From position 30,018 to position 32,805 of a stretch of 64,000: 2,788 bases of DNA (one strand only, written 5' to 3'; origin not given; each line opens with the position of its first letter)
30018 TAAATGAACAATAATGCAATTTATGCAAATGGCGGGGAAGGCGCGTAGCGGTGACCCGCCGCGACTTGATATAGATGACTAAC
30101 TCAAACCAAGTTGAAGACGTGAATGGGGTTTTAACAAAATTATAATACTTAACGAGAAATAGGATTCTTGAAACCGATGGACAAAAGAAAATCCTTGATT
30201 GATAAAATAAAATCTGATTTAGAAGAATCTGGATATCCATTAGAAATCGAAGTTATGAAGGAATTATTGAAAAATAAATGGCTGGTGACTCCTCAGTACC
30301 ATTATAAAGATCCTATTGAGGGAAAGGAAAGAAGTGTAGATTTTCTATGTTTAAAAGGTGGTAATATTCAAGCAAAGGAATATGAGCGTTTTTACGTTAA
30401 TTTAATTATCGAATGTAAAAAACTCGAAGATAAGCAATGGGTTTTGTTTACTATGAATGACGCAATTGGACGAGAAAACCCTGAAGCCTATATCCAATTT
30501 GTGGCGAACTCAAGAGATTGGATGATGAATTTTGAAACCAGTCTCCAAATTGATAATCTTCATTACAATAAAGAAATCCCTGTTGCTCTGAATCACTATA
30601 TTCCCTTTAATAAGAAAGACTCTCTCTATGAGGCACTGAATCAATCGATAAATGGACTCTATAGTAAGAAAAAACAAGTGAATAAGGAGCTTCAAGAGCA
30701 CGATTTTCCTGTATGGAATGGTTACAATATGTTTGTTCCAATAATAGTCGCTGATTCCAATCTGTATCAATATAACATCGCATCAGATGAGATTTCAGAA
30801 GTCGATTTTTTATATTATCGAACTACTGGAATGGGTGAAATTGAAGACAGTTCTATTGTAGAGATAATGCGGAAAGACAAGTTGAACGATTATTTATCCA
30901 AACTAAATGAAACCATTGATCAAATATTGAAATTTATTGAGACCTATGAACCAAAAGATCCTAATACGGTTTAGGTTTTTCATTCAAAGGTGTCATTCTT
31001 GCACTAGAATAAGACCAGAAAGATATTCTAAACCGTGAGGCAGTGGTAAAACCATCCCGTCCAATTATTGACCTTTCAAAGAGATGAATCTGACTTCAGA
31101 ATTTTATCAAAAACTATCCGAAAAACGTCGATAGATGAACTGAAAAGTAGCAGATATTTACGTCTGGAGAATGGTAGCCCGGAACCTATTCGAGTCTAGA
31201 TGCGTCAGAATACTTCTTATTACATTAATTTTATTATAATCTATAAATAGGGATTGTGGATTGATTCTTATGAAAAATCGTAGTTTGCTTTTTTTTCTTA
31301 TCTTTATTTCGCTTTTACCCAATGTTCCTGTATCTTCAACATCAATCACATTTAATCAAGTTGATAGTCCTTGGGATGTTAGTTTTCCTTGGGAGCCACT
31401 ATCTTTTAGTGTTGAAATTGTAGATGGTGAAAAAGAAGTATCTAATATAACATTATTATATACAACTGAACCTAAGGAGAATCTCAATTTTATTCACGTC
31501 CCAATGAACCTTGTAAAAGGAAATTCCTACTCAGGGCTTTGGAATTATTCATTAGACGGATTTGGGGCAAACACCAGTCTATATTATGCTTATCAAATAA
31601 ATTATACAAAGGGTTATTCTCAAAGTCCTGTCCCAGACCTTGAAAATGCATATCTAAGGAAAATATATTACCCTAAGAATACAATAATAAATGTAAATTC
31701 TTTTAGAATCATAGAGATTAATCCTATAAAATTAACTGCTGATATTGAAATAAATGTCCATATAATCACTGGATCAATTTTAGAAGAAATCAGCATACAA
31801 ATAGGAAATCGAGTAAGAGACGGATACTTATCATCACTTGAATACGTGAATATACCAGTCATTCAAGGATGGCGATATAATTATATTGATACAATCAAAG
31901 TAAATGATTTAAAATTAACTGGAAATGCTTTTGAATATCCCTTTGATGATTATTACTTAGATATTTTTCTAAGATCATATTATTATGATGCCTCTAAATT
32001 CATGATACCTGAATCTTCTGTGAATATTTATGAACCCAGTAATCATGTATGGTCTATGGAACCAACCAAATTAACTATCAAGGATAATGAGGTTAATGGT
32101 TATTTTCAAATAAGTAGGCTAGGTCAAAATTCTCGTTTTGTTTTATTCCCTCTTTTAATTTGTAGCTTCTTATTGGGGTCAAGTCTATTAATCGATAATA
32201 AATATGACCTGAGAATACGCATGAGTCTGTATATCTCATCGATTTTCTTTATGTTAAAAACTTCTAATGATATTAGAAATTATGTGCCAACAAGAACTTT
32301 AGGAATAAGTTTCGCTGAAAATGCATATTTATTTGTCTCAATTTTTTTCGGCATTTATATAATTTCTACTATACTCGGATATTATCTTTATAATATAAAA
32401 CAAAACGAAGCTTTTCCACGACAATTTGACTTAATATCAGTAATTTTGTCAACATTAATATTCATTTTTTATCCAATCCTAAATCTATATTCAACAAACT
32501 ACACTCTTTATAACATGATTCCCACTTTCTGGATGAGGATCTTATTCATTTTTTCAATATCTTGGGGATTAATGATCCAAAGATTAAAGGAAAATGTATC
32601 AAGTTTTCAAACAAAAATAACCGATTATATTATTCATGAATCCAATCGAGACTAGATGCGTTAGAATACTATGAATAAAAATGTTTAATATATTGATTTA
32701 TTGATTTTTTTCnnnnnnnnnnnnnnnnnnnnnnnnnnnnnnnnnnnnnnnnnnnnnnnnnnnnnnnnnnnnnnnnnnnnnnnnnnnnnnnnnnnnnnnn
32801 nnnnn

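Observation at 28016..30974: OLD-family ATPase-TOPRIM protein paired with a PD-(D/E)xK-like protein: candidate two-gene defence module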

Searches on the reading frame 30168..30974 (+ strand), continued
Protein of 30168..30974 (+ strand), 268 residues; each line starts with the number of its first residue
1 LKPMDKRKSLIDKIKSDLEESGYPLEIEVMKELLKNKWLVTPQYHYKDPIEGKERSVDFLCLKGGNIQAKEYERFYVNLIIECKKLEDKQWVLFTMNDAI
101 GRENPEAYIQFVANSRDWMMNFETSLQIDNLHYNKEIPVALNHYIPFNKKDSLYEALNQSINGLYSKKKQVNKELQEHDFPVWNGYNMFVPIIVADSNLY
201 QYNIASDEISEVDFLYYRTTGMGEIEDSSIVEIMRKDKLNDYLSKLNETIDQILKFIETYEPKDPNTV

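Call 92: search_dna_similar(query=window:30177-30971:+, collection=plasmids, mode=protein, max_evalue=0.001, max_rows=20)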
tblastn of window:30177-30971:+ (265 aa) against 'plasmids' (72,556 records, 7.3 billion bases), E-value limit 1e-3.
Records with a match: 4; places in all: 5; records where one place covers at least 80% of the query: 0.
Best place of each record, by identity: <60% 4.
By first word of the organism name: Leptospira 3; Priestia 1.
By predicted mobility (MOB-suite, as given by PLSDB): non-mobilizable 3; mobilizable 1.
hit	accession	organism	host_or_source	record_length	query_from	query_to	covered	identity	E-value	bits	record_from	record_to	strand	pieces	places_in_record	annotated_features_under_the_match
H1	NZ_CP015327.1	Priestia filamentosa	plant,Cell culture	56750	8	92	32%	32.9%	2e-5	53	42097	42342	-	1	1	hypothetical protein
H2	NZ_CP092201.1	Leptospira weilii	Homo sapiens,blood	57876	8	92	32%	29.4%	5e-4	49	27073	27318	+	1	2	hypothetical protein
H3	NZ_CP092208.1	Leptospira weilii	Homo sapiens,blood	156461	8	92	32%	29.4%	5e-4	49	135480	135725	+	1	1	hypothetical protein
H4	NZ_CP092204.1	Leptospira weilii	Homo sapiens,blood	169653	8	92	32%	29.4%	5e-4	49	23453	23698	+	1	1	hypothetical protein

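Call 93: search_dna_similar(query=P0300, collection=phages, mode=protein, max_evalue=0.001, max_rows=20)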
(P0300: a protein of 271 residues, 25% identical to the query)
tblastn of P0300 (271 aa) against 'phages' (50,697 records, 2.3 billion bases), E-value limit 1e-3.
No match.

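Call 94: get_annotated_region(hit=H1, flank=7000)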
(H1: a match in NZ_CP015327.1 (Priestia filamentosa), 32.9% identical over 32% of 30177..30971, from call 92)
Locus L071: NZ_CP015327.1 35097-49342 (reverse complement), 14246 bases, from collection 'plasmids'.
description: Priestia filamentosa strain Hbe603 plasmid pBEH5, complete sequence
organism: Priestia filamentosa (NCBI taxid 1402861)
taxonomy: Bacteria; Bacillota; Bacilli; Bacillales; Bacillaceae; Priestia; Priestia filamentosa
host: -; source: plant,Cell culture; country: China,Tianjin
typing (MOB-suite, as given by PLSDB): mobilizable; replicon rep_cluster_1570; relaxase MOBP
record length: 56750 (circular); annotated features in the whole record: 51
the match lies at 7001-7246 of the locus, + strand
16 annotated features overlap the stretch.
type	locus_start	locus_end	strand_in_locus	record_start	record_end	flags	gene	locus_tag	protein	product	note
CDS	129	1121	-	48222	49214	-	-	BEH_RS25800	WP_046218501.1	hypothetical protein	-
CDS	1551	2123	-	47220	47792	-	-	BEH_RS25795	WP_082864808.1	replication-relaxation family protein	-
CDS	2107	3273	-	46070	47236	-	-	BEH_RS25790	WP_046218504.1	FtsK/SpoIIIE domain-containing protein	-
CDS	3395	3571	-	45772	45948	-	-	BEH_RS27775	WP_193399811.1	hypothetical protein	-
CDS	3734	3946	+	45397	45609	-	-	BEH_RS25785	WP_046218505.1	helix-turn-helix transcriptional regulator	-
CDS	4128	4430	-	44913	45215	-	-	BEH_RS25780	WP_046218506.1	hypothetical protein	-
CDS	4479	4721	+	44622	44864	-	-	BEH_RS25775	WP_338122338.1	hypothetical protein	-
CDS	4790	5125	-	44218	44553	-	-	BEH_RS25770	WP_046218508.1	YolD-like family protein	-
CDS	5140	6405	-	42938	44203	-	-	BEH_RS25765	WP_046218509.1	damage repair protein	-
CDS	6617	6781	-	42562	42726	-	-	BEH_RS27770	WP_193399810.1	hypothetical protein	-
CDS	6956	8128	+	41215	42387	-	-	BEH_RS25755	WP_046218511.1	hypothetical protein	-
CDS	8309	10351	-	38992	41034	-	-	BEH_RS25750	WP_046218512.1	hypothetical protein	-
CDS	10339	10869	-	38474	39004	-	-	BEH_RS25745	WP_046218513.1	hypothetical protein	-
CDS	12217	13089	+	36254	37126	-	-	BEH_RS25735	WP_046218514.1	putative RNA methyltransferase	-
CDS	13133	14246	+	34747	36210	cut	abc-f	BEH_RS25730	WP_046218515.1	Msr family ABC-F type ribosomal protection protein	-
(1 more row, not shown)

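Call 95: get_annotated_region(hit=H2, flank=7000)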
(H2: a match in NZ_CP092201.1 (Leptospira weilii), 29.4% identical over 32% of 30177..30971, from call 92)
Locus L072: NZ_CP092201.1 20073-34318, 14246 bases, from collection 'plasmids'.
description: Leptospira weilii strain FMAS_PD2 plasmid pLiSL16, complete sequence
organism: Leptospira weilii (NCBI taxid 28184)
taxonomy: Bacteria; Spirochaetota; Spirochaetia; Leptospirales; Leptospiraceae; Leptospira; Leptospira weilii
host: -; source: Homo sapiens,blood; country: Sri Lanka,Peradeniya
typing (MOB-suite, as given by PLSDB): non-mobilizable
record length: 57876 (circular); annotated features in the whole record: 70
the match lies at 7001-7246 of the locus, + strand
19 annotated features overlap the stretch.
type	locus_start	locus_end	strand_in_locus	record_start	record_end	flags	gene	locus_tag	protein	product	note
CDS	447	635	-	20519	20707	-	-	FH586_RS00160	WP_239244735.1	DUF5615 family PIN-like protein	-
CDS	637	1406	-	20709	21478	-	-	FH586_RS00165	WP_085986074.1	IS5 family transposase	-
CDS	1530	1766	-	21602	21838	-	-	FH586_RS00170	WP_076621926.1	DUF433 domain-containing protein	-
CDS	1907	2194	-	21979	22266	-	-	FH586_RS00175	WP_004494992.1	helix-turn-helix transcriptional regulator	-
CDS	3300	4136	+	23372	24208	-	-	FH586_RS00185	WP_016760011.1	DUF4062 domain-containing protein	-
CDS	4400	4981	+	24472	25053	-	-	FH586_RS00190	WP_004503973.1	hypothetical protein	-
CDS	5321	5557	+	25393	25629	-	-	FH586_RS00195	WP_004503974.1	AbrB/MazE/SpoVT family DNA-binding domain-containing protein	-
CDS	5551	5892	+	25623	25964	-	mazF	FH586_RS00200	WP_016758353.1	endoribonuclease MazF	-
CDS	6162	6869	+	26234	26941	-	-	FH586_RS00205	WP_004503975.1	HNH endonuclease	-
CDS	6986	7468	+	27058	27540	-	-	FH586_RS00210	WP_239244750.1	hypothetical protein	-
CDS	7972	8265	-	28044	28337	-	-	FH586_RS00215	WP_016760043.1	helix-turn-helix transcriptional regulator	-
CDS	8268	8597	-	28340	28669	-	-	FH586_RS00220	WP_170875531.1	type II toxin-antitoxin system RelE/ParE family toxin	-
CDS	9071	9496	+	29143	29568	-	-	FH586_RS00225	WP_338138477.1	hypothetical protein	-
CDS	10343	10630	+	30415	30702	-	-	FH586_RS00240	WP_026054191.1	type II toxin-antitoxin system HigB family toxin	-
CDS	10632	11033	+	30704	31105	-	-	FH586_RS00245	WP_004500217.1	helix-turn-helix domain-containing protein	-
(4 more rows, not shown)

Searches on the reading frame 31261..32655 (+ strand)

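Call 4: search_protein_families(library=pfam, proteins=[window:31261-32655:+], max_evalue=0.1)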
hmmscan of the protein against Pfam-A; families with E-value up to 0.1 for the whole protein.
window:31261-32655:+ (464 aa): 0 families

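Call 5: search_protein_families(library=padloc, proteins=[window:31261-32655:+], max_evalue=0.1)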
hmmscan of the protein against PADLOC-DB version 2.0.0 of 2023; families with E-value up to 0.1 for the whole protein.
window:31261-32655:+ (464 aa): 0 families

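Call 11: search_protein_families(library=ncbifam, proteins=[window:31261-32655:+], max_evalue=0.05)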
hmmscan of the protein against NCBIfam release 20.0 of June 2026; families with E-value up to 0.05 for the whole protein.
window:31261-32655:+ (464 aa): 1 family
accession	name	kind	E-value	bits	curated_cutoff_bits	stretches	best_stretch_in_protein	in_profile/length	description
TIGR01248.1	drrC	subfamily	0.036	14.2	165.65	0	168-204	47-83/152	daunorubicin resistance protein C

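Call 12: search_protein_families(library=phrogs, proteins=[window:31261-32655:+], max_evalue=0.05)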
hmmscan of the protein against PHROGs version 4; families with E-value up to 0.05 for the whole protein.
window:31261-32655:+ (464 aa): 0 families
